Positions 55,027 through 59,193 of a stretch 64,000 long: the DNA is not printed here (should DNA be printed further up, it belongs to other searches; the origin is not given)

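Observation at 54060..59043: Divergent pseudopilin operon and 1288-aa secreted protein with a Ca-binding motif: possible pilus-associated adhesin or uncharacterised surface system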

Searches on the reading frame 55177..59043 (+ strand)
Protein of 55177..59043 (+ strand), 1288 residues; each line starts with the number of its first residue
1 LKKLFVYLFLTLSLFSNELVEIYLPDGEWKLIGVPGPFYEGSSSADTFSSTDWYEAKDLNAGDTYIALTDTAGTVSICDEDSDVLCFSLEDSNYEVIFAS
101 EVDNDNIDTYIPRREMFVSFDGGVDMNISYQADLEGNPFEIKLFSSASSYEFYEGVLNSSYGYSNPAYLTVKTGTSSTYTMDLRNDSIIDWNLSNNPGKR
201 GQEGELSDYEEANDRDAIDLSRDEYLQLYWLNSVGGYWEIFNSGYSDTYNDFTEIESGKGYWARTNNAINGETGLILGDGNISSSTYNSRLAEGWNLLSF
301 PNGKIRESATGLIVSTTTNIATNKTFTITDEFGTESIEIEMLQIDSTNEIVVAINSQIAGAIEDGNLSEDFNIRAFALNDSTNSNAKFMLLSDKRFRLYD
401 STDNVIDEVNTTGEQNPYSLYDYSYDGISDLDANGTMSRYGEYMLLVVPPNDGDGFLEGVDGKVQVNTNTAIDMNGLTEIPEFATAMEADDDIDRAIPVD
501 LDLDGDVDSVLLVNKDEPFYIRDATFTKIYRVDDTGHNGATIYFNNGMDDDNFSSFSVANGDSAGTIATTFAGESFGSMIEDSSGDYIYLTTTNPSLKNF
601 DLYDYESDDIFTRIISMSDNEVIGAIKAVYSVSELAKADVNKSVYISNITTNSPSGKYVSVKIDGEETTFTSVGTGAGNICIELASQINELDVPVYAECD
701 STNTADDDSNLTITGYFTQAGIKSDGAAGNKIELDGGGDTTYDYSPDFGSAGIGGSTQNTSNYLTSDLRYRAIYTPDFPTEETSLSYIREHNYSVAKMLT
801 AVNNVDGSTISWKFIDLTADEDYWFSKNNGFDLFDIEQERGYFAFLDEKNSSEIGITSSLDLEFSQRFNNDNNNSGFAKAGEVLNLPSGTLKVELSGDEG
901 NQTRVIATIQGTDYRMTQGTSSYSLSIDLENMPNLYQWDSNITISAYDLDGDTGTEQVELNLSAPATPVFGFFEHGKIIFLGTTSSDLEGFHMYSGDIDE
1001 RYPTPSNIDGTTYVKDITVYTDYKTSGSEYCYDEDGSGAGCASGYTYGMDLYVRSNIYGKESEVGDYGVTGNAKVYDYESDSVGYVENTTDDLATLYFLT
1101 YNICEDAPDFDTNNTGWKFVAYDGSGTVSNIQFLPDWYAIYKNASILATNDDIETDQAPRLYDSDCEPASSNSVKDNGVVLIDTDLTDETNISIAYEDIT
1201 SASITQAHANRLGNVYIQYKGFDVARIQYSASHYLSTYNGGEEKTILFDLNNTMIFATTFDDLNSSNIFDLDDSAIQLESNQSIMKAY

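Call 3: search_protein_families(library=pfam, proteins=[window:55177-59043:+], max_evalue=0.1)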
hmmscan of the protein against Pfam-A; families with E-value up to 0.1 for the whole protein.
window:55177-59043:+ (1288 aa): 0 families

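Call 4: search_protein_families(library=ncbifam, proteins=[window:55177-59043:+], max_evalue=0.1)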
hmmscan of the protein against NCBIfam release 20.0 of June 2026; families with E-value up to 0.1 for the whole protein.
window:55177-59043:+ (1288 aa): 0 families

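Call 5: find_homologous_proteins(query=window:55177-59043:+)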
Query window:55177-59043:+ (1288 aa): 9 proteins with E <= 0.001 among 8000 candidates.
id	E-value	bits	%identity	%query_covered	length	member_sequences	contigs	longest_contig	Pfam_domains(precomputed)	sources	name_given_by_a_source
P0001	0.0e+0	1724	62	99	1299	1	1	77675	-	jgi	jgi:hypothetical protein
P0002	0.0e+0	1027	45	100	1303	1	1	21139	-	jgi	jgi:hypothetical protein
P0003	6.5e-285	967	43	100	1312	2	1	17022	-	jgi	jgi:hypothetical protein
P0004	4.2e-256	871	41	100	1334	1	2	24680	-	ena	-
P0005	7.2e-256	871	42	99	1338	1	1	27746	-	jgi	jgi:hypothetical protein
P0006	2.7e-254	865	40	99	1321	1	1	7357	-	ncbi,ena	-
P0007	1.5e-161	558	34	79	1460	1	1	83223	-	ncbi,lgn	-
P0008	1.1e-22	98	26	24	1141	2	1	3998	-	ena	-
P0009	2.1e-5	41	27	18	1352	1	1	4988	-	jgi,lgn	jgi:hypothetical protein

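Call 7: find_encoding_contigs(protein=P0001, flank=10000, max_places=2)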
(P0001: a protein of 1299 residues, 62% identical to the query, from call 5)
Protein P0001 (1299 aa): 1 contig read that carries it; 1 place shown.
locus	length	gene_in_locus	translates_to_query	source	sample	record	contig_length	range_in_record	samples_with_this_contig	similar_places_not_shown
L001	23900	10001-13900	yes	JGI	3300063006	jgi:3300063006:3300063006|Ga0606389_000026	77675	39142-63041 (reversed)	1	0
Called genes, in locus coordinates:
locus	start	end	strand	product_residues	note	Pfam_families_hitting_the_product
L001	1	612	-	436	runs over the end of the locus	PF05697:Trigger_N, PF00254:FKBP_C, PF05698:Trigger_C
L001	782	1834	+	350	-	PF02163:Peptidase_M50, PF17820:PDZ_6 (faint)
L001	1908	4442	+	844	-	PF09826:Beta_propel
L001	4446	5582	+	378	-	PF01702:TGT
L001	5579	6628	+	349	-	PF04055:Radical_SAM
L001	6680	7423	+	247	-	PF00106:adh_short, PF08659:KR, PF13561:adh_short_C2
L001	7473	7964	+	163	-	PF03449:GreA_GreB_N, PF01272:GreA_GreB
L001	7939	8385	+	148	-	PF22769:DCD (weak), PF00692:dUTPase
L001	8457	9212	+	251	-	PF00977:His_biosynth, PF01207:Dus (faint), PF03060:NMO (faint)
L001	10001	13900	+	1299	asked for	-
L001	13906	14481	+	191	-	-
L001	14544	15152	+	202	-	PF02342:TerD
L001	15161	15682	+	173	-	PF12728:HTH_17 (faint)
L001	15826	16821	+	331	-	PF02445:NadA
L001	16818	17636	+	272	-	PF02749:QRPTase_N, PF01729:QRPTase_C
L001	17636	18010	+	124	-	PF03692:CxxCxxCC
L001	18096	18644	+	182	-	PF13426:PAS_9 (weak), PF00989:PAS, PF08447:PAS_3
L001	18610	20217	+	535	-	PF00015:MCPsignal, PF13682:CZB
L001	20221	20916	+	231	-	PF02674:Colicin_V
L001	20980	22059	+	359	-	PF02670:DXP_reductoisom, PF08436:DXP_redisom_C, PF13288:DXPR_C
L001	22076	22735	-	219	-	PF09669:Phage_pRha (weak)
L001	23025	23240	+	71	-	-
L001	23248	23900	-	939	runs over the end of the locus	PF20473:MmeI_Mtase, PF07669:Eco57I, PF12950:TaqI_C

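Call 8: find_encoding_contigs(protein=P0007, flank=10000, max_places=2)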
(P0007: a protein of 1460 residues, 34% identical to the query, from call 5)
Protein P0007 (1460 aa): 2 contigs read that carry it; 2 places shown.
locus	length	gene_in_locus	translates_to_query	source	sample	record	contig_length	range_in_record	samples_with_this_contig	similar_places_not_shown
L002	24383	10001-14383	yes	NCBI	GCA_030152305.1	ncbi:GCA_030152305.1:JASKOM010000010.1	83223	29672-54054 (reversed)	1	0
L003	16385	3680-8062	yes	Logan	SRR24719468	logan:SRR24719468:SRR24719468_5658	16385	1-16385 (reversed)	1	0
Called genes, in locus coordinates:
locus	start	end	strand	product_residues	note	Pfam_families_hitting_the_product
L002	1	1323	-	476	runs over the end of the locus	PF03787:RAMPs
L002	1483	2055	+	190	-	PF13238:AAA_18 (faint), PF00406:ADK, PF13207:AAA_17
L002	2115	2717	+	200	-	-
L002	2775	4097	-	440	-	PF00483:NTP_transferase, PF01128:IspD, PF12804:NTP_transf_3, PF02348:CTP_transf_3 (weak), PF00132:Hexapep, PF14602:Hexapep_2 (weak)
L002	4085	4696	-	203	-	PF00625:Guanylate_kin, PF13191:AAA_16 (weak), PF13671:AAA_33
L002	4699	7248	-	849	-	-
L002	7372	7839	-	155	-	PF00011:HSP20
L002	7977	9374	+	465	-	PF02470:MlaD, PF11887:Mce4_CUP1 (faint), PF27164:Aq_493_lipo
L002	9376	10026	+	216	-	-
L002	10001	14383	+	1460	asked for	-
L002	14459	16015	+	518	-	-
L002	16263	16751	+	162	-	PF03449:GreA_GreB_N, PF01272:GreA_GreB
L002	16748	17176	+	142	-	PF22769:DCD (weak), PF00692:dUTPase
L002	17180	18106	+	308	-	PF00106:adh_short (faint), PF01073:3Beta_HSD, PF01370:Epimerase, PF02719:Polysacc_synt_2, PF04321:RmlD_sub_bind, PF16363:GDP_Man_Dehyd, PF07993:NAD_binding_4 (weak)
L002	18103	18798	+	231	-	PF00899:ThiF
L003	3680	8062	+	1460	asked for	-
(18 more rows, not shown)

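Call 9: find_encoding_contigs(protein=P0002, flank=10000, max_places=2)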
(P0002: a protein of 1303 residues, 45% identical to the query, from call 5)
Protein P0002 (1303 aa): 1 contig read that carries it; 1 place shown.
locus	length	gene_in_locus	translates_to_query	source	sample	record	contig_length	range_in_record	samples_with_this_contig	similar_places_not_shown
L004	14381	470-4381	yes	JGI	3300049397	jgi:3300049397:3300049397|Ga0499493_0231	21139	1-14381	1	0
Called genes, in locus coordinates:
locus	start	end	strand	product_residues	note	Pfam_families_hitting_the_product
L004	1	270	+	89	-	?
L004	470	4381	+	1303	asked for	-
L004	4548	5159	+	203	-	PF00005:ABC_tran (weak), PF00625:Guanylate_kin, PF13191:AAA_16 (faint), PF13671:AAA_33 (weak), PF24883:NPHP3_N (faint)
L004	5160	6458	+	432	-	PF00483:NTP_transferase, PF01128:IspD, PF12804:NTP_transf_3, PF25084:LbH_EIF2B (faint), PF25087:GMPPB_C (faint), PF00132:Hexapep, PF14602:Hexapep_2 (weak)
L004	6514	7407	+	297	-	PF01145:Band_7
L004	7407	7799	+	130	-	PF01957:NfeD (weak)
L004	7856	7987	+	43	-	-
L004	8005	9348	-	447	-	PF10396:TrmE_N, PF00350:Dynamin_N (faint), PF12631:MnmE_helical, PF01926:MMR_HSR1, PF02421:FeoB_N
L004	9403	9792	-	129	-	PF02472:ExbD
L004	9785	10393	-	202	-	PF01618:MotA_ExbB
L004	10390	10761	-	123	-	PF02823:ATP-synt_DE_N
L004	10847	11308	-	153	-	PF02590:SPOUT_MTase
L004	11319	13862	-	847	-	PF25490:DUF7910 (faint)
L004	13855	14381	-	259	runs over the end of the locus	PF13401:AAA_22 (weak)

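Call 10: find_encoding_contigs(protein=P0003, flank=10000, max_places=2)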
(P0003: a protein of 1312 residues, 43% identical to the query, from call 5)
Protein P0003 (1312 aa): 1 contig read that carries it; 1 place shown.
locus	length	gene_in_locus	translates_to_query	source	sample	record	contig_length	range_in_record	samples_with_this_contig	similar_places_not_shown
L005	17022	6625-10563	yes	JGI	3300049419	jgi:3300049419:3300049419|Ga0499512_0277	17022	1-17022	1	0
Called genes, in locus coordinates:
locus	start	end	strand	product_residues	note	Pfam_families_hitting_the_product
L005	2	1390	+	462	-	?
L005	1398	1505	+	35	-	-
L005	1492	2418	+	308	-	PF02445:NadA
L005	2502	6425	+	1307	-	-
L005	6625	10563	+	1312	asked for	-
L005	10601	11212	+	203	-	PF00005:ABC_tran (weak), PF00625:Guanylate_kin, PF13191:AAA_16 (weak), PF13671:AAA_33 (weak), PF24883:NPHP3_N (faint)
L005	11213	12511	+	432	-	PF00483:NTP_transferase, PF01128:IspD, PF12804:NTP_transf_3, PF25084:LbH_EIF2B (faint), PF25087:GMPPB_C (faint), PF00132:Hexapep, PF14602:Hexapep_2 (weak)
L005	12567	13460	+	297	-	PF01145:Band_7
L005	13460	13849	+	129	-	-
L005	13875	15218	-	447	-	PF10396:TrmE_N, PF00350:Dynamin_N (faint), PF12631:MnmE_helical, PF01926:MMR_HSR1, PF02421:FeoB_N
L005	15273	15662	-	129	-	PF02472:ExbD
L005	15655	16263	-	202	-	PF01618:MotA_ExbB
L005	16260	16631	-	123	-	PF02823:ATP-synt_DE_N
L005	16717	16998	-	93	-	PF02590:SPOUT_MTase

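Call 11: find_encoding_contigs(protein=P0004, flank=10000, max_places=2)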
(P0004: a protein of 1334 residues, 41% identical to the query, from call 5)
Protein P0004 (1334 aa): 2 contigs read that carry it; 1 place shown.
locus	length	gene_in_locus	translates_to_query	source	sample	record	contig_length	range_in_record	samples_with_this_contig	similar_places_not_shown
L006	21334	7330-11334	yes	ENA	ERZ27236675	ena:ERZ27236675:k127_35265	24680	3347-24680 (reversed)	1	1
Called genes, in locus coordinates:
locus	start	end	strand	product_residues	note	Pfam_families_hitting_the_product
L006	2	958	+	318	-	?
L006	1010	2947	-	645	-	PF07556:DUF1538, PF00543:P-II (weak)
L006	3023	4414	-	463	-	PF02518:HATPase_c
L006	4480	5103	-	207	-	PF02621:VitK2_biosynth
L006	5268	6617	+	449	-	PF02470:MlaD, PF27164:Aq_493_lipo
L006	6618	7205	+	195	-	PF00156:Pribosyltran (faint)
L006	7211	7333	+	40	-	-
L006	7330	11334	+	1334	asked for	-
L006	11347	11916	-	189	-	PF01063:Aminotran_4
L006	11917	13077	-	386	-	-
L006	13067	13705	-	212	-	PF00005:ABC_tran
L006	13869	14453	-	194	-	PF01121:CoaE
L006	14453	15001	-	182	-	-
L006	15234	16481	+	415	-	PF12838:Fer4_7, PF13183:Fer4_8, PF13187:Fer4_9 (weak), PF13484:Fer4_16 (weak), PF13534:Fer4_17, PF02754:CCG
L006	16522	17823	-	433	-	PF07690:MFS_1, PF00083:Sugar_tr, PF07690:MFS_1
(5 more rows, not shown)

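Call 12: find_encoding_contigs(protein=P0005, flank=10000, max_places=2)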
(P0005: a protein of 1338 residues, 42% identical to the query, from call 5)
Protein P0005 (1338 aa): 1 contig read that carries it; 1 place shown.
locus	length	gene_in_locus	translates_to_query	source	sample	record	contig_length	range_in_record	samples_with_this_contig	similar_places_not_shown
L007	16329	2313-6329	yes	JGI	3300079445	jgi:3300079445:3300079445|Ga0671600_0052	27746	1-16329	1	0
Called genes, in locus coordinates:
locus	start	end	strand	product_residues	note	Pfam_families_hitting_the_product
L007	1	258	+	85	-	?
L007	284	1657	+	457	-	PF02470:MlaD, PF27164:Aq_493_lipo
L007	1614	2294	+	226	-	-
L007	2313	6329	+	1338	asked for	-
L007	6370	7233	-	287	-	PF00581:Rhodanese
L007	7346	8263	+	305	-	PF00291:PALP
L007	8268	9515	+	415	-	PF00482:T2SSF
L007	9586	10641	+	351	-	PF02163:Peptidase_M50, PF17820:PDZ_6 (weak)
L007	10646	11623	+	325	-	PF01171:ATP_bind_3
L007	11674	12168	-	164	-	PF01584:CheW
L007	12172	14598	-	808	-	PF01627:Hpt, PF02895:H-kinase_dim, PF02518:HATPase_c, PF01584:CheW, PF00072:Response_reg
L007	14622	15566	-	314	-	PF01584:CheW, PF00072:Response_reg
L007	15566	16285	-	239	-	PF00149:Metallophos (weak)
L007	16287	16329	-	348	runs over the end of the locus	PF01118:Semialdhyde_dh, PF22698:Semialdhyde_dhC_1, PF02774:Semialdhyde_dhC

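Call 13: find_encoding_contigs(protein=P0006, flank=10000, max_places=2)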
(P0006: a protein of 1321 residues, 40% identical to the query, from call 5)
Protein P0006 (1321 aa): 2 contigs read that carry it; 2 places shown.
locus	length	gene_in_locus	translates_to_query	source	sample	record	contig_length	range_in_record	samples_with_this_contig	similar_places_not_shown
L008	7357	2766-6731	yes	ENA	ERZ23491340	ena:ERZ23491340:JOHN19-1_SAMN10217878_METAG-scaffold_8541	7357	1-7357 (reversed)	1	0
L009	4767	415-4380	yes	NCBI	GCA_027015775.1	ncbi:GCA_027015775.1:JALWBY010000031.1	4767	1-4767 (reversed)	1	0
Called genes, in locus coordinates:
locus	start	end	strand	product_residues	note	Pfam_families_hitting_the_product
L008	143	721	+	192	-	PF01063:Aminotran_4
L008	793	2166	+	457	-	PF02470:MlaD, PF11887:Mce4_CUP1 (faint), PF27164:Aq_493_lipo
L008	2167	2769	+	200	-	-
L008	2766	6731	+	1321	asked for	-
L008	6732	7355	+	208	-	?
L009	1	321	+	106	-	?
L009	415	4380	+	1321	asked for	-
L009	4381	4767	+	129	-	?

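Call 17: find_related_loci(query=A1, collection=genome_contigs, flank=10000)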
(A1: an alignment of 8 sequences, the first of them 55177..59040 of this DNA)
Query A1 (1288 aa) in genome_contigs; peptide patterns used: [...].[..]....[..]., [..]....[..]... (x = any residue, [..] = any of these).
25 stretches matched a pattern; 4 encode a relative of the query (tblastn E <= 1e-3); 4 distinct loci.
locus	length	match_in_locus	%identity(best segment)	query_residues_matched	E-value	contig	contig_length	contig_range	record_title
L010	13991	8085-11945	39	3-1263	0e+0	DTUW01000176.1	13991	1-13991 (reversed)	MAG TPA_asm: Campylobacterales bacterium isolate UWMA-0117 NODE_923_length_13991_cov_18.107420, whole genome shotgun seq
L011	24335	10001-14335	34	3-1286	5e-145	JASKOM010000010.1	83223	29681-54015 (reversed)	MAG: Campylobacterota bacterium isolate GLC1 NODE_10_length_83223_cov_28.1856_ID_50436, whole genome shotgun sequence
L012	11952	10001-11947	46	1-627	2e-136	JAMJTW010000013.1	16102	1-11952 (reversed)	MAG: Candidatus Thiovulum imperiosus isolate 1320229_bin10 NODE_291_length_16102_cov_987.560749, whole genome shotgun se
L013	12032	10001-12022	40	3-645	5e-124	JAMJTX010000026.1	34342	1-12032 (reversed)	MAG: Candidatus Thiovulum karukerense isolate 1323203_bin26 NODE_151_length_34342_cov_16.608405, whole genome shotgun se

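Call 18: search_solved_structures(query=A1, max_evalue=10)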
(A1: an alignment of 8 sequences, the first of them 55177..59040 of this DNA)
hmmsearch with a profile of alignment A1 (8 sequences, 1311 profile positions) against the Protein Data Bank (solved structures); distinct sequences matched with E-value up to 10: 0.
